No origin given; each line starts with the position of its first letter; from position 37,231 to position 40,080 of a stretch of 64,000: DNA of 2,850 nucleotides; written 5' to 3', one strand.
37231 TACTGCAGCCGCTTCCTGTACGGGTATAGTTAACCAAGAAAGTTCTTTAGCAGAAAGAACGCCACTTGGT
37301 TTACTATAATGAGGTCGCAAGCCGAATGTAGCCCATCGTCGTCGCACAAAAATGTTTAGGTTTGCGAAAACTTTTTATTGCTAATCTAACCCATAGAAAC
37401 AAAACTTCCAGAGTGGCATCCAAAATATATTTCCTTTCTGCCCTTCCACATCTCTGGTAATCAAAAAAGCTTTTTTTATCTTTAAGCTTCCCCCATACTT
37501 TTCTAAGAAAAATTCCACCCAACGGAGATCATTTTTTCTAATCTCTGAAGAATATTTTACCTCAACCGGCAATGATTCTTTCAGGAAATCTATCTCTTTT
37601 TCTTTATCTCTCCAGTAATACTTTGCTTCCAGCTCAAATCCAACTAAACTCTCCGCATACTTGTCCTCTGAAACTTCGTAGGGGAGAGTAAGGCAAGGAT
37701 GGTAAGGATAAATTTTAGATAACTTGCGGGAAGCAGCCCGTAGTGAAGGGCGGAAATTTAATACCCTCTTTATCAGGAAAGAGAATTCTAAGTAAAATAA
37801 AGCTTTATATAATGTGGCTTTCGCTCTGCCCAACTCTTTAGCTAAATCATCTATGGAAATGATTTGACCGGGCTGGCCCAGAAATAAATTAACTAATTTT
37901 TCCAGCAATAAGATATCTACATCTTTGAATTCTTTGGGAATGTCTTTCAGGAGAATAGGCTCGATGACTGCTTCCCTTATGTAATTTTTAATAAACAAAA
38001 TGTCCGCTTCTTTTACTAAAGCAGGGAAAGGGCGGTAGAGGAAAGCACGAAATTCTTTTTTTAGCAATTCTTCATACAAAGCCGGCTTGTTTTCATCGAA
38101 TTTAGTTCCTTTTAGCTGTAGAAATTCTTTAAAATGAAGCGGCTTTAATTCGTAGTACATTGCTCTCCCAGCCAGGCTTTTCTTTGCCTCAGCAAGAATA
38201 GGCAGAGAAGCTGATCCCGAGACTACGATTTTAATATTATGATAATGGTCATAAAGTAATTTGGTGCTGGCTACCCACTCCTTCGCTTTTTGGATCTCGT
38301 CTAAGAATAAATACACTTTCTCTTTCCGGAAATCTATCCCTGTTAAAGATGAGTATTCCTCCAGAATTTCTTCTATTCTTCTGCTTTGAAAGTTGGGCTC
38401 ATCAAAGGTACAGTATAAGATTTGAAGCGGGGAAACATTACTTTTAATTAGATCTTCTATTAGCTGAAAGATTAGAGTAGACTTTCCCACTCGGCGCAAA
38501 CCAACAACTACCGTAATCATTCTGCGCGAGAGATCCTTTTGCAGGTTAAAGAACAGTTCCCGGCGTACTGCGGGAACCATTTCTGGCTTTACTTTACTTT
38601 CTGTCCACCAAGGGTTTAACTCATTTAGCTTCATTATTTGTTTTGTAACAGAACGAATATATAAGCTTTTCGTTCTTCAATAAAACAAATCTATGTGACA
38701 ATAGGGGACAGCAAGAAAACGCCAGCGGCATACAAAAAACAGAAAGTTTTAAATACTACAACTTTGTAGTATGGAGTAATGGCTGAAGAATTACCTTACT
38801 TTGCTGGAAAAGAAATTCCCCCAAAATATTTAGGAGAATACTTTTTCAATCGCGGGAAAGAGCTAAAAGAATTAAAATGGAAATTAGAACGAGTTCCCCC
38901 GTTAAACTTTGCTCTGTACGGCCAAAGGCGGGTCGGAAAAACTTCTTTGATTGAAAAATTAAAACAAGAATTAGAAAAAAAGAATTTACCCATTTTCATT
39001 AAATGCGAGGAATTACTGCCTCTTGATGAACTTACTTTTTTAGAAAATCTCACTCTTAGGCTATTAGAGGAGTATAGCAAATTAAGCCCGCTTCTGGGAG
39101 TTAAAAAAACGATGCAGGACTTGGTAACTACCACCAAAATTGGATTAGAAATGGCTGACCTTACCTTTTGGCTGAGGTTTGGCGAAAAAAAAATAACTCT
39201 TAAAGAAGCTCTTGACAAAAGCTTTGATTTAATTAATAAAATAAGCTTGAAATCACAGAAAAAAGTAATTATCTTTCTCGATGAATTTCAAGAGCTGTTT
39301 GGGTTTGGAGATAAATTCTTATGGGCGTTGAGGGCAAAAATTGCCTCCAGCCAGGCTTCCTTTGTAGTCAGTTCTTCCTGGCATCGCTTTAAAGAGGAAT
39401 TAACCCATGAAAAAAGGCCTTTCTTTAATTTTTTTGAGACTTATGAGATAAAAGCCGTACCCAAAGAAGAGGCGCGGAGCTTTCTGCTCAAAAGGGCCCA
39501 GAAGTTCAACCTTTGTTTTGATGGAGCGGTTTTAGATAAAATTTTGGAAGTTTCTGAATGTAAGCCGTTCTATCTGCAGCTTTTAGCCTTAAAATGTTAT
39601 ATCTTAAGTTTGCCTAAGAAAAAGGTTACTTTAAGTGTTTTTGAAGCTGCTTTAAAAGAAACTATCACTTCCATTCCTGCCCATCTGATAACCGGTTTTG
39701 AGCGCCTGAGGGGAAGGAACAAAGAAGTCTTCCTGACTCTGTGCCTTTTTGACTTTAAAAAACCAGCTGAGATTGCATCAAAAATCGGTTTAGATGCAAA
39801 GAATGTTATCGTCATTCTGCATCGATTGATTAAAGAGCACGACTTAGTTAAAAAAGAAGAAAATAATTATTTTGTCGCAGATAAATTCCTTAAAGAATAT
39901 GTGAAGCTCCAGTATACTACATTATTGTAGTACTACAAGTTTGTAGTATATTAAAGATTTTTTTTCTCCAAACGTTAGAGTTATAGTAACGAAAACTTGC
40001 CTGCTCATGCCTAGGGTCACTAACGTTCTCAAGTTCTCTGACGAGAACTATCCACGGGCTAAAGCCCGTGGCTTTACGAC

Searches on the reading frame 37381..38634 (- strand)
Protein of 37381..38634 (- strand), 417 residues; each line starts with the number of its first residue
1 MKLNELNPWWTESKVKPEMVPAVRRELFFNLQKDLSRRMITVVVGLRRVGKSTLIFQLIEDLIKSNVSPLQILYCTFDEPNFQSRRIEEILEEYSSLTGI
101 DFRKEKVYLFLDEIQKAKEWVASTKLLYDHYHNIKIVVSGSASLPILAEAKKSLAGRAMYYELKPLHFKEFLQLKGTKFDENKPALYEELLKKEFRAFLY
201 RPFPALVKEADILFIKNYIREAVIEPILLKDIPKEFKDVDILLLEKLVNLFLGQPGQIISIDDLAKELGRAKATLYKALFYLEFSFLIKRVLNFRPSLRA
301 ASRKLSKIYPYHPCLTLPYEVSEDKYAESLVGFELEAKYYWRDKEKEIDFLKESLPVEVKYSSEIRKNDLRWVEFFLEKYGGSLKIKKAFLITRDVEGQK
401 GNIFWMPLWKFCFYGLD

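Call 41: search_protein_families(library=pfam, proteins=[window:37381-38634:-], max_evalue=0.001)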
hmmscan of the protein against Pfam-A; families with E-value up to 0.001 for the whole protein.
window:37381-38634:- (417 aa): 3 families
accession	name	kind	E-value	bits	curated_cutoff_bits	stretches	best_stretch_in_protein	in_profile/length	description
PF13173.12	AAA_14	-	1.8e-33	115.7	27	1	38-172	2-129/129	AAA domain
PF13635.12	DUF4143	-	4.5e-12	46.4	28.1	1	230-310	2-82/160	Domain of unknown function (DUF4143)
PF01637.24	ATPase_2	-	4.4e-08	33.6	33.2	0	100-183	105-199/225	ATPase domain predominantly from Archaea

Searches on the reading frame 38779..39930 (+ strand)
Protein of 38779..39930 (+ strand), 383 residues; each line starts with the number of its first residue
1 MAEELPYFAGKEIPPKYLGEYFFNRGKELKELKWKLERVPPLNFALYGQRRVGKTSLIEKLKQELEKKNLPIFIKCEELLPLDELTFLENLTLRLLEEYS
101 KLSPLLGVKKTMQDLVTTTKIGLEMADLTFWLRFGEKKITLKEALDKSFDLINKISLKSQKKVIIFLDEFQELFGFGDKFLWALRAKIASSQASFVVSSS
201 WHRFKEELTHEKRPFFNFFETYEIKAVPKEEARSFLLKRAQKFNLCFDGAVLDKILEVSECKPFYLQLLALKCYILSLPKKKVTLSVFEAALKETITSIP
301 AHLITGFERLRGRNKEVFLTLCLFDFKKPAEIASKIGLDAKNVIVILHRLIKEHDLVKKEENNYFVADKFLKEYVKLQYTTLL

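Call 41: search_protein_families(library=pfam, proteins=[window:38779-39930:+], max_evalue=0.001)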
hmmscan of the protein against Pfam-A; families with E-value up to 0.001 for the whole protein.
window:38779-39930:+ (383 aa): 7 families
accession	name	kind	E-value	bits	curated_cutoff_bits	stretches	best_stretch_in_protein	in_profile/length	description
PF01637.24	ATPase_2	-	2.5e-11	44.3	33.2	1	22-242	1-197/225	ATPase domain predominantly from Archaea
PF13191.12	AAA_16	-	1.8e-07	32.2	32.6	1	22-173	2-144/167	AAA ATPase domain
PF13173.12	AAA_14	-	2.6e-07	31.1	27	0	45-95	6-57/129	AAA domain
PF07693.20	KAP_NTPase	-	1.1e-06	28.6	20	1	40-169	19-159/293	KAP family P-loop domain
PF25201.1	nSTAND6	-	7.3e-05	23.3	27.7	1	23-85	2-63/148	Novel STAND NTPase 6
PF20703.3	nSTAND1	-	0.00017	21.8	27.1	1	20-270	14-230/379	Novel STAND NTPase 1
PF13401.12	AAA_22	-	0.00029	21.6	27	0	45-185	9-105/130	AAA domain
